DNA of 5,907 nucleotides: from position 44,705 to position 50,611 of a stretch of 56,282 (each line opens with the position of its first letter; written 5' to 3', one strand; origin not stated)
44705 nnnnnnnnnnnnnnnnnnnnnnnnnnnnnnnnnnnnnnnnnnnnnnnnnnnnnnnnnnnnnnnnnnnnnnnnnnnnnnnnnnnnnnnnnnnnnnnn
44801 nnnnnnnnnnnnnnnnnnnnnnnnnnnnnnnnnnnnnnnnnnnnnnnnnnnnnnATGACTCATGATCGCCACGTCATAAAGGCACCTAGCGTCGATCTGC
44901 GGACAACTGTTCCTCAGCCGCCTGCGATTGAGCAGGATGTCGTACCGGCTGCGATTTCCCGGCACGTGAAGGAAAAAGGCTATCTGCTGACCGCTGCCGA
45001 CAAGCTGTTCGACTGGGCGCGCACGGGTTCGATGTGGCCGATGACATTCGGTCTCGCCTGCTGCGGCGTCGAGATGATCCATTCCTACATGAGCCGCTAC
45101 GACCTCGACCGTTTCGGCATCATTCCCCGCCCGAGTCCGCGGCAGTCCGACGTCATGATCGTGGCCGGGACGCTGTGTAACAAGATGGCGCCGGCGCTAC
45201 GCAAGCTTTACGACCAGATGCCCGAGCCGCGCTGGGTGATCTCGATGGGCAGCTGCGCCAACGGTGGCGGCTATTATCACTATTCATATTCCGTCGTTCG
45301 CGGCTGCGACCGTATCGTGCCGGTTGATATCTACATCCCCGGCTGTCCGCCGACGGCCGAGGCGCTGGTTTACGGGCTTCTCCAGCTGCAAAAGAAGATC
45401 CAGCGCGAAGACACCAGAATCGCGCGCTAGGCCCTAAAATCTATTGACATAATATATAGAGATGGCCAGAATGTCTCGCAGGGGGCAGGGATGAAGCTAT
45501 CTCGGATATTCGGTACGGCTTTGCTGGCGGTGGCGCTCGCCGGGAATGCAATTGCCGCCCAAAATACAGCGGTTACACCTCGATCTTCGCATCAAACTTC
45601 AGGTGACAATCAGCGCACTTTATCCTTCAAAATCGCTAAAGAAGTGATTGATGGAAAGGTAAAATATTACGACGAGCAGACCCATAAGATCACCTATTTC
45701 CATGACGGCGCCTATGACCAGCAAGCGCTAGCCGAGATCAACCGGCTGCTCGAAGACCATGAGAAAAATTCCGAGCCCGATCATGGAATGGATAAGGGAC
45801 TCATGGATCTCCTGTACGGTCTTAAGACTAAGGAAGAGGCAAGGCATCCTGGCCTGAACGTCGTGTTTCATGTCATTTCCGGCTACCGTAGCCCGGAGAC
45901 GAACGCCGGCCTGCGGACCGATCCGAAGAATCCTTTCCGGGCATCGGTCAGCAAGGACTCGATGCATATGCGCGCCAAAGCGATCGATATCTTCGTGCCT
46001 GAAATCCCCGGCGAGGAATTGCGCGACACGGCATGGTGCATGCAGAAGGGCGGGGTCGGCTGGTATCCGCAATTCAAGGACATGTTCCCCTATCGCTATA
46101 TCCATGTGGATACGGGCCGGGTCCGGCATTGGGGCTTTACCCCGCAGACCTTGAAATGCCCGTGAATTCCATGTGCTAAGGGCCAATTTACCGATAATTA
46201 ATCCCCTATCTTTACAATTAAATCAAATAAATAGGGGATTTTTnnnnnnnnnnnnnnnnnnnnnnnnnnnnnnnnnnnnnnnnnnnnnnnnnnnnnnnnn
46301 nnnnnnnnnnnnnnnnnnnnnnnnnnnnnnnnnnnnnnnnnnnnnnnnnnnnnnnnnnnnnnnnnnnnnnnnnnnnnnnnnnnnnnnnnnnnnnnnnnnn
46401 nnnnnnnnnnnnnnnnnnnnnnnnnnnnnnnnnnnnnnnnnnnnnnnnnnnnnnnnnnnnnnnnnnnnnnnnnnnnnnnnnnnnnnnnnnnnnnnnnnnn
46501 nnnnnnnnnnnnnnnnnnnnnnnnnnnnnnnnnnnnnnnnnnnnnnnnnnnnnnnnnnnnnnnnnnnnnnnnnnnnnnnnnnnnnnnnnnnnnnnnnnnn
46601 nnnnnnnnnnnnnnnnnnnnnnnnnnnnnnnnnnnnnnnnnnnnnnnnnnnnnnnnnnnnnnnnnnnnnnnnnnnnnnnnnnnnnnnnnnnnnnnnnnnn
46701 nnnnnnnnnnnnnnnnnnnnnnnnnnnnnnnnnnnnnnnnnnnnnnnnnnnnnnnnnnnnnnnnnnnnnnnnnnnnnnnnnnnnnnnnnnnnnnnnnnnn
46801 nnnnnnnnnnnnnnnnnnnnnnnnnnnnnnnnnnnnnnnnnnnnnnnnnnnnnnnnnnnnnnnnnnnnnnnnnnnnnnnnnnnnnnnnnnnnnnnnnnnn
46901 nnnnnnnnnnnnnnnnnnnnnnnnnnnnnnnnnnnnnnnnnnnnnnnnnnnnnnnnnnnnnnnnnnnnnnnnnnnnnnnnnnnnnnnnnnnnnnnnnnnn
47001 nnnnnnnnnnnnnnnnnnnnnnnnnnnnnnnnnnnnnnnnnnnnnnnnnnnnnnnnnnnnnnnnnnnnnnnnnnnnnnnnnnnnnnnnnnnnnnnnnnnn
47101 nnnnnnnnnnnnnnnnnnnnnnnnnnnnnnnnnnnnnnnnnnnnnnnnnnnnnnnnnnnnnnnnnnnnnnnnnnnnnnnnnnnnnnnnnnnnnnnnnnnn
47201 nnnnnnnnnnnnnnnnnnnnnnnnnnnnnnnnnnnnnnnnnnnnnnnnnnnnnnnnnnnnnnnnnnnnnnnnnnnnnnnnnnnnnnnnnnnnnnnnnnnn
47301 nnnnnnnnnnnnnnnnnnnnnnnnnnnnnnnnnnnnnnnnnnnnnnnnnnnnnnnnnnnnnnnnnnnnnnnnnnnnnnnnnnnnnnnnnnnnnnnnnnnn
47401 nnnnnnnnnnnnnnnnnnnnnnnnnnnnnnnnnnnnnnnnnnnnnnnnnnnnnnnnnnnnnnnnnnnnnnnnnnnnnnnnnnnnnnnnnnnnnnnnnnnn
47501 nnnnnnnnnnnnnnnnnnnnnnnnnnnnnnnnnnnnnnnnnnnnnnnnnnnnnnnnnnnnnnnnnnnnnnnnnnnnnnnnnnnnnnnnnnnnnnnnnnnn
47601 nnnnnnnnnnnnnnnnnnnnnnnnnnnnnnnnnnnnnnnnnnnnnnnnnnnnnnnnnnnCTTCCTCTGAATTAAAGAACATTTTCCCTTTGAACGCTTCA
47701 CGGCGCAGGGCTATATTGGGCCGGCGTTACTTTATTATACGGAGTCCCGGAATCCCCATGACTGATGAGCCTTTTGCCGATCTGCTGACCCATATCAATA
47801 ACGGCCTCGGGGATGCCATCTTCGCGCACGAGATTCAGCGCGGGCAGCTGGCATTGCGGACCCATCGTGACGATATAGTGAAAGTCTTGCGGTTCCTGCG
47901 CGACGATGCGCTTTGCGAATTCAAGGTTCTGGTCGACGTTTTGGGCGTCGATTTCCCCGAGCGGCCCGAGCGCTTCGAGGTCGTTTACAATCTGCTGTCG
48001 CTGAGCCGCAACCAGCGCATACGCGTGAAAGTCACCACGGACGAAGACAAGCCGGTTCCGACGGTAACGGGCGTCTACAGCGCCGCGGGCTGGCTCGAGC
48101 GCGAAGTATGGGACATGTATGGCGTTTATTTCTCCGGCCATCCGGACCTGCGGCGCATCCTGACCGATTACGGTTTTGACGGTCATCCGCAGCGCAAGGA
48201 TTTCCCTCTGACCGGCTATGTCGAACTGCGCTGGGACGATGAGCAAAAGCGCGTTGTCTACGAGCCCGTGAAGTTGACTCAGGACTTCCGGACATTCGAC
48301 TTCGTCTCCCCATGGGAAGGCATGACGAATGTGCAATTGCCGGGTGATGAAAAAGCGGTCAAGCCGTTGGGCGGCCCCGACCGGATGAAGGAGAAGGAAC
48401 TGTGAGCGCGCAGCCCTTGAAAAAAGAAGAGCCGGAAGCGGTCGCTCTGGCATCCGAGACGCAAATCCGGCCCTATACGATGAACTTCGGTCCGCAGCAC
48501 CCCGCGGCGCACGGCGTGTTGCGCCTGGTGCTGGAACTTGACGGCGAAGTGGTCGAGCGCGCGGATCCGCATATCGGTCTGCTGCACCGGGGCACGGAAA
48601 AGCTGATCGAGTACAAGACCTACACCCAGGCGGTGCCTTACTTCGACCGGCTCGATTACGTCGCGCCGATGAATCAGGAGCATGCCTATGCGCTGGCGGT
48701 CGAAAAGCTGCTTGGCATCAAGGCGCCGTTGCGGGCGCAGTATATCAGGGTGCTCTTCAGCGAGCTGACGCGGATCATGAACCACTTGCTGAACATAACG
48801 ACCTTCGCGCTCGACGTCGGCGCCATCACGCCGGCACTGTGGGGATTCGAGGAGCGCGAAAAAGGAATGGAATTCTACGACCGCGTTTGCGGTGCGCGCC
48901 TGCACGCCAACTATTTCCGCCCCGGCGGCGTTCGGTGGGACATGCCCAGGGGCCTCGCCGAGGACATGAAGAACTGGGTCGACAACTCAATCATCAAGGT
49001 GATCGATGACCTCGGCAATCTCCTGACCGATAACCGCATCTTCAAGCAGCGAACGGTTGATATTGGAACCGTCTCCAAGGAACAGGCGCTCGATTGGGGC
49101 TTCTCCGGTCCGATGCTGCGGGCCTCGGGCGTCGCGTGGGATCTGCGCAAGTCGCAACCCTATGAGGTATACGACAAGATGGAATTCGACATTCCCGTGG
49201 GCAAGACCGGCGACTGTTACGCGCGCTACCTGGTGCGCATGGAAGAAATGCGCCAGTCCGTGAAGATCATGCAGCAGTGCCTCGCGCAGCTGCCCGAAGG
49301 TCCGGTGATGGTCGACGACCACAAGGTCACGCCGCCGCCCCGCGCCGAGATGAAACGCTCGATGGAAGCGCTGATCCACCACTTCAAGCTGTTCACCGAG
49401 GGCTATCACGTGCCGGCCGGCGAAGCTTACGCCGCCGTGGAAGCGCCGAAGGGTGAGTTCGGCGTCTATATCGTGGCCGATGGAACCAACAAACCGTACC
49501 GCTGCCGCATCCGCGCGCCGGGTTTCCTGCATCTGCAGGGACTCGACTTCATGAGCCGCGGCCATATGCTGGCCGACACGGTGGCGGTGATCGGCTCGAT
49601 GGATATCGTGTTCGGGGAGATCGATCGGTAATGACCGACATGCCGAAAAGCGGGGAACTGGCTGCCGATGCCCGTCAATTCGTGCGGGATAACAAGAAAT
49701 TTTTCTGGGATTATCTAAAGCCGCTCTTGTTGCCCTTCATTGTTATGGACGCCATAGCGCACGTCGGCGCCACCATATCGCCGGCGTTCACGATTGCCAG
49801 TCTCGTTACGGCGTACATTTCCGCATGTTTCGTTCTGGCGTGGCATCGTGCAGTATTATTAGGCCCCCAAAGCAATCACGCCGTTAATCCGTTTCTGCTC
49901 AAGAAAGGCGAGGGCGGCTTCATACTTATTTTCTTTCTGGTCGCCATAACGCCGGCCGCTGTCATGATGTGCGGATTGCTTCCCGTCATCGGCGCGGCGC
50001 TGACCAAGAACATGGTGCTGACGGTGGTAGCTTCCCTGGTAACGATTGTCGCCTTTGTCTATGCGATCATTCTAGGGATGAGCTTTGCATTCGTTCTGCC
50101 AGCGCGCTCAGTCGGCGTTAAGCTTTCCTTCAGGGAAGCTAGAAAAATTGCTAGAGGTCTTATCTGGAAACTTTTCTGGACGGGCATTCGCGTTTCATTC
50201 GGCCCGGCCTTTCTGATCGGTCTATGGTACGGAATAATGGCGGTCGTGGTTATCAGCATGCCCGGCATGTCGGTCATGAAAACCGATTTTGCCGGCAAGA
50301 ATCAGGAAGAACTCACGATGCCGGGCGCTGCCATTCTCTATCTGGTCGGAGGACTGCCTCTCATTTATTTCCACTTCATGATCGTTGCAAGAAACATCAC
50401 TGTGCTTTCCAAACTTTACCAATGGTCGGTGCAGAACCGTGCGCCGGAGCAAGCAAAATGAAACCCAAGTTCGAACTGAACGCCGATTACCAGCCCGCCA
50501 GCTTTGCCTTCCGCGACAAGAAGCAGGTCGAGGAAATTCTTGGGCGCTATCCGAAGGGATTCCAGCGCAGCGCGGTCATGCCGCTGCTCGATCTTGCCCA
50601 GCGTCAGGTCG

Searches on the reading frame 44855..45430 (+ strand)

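Call 76: search_protein_families(library=pfam, proteins=[window:44855-45430:+], max_evalue=0.00001)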
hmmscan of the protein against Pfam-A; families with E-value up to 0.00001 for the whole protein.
window:44855-45430:+ (191 aa): 1 family
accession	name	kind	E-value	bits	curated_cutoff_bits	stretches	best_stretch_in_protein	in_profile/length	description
PF01058.29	Oxidored_q6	-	1e-27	96.8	27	1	69-178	1-128/128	NADH ubiquinone oxidoreductase, 20 Kd subunit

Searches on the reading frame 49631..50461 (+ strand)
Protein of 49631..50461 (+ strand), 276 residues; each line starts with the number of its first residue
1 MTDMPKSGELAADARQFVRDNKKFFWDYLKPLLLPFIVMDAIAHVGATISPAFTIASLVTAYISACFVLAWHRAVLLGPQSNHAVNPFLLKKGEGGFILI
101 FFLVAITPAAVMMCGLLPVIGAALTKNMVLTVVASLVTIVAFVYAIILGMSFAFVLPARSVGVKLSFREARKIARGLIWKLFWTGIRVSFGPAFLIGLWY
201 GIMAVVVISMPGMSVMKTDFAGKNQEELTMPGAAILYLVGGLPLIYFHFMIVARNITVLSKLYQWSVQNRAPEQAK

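Call 96: search_protein_families(library=pfam, proteins=[window:49631-50461:+], max_evalue=0.001)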
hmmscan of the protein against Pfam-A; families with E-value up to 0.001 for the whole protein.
window:49631-50461:+ (276 aa): 1 family
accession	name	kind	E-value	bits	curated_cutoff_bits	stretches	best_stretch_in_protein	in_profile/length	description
PF04144.18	SCAMP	-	0.00015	22.4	27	0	13-152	22-159/172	SCAMP family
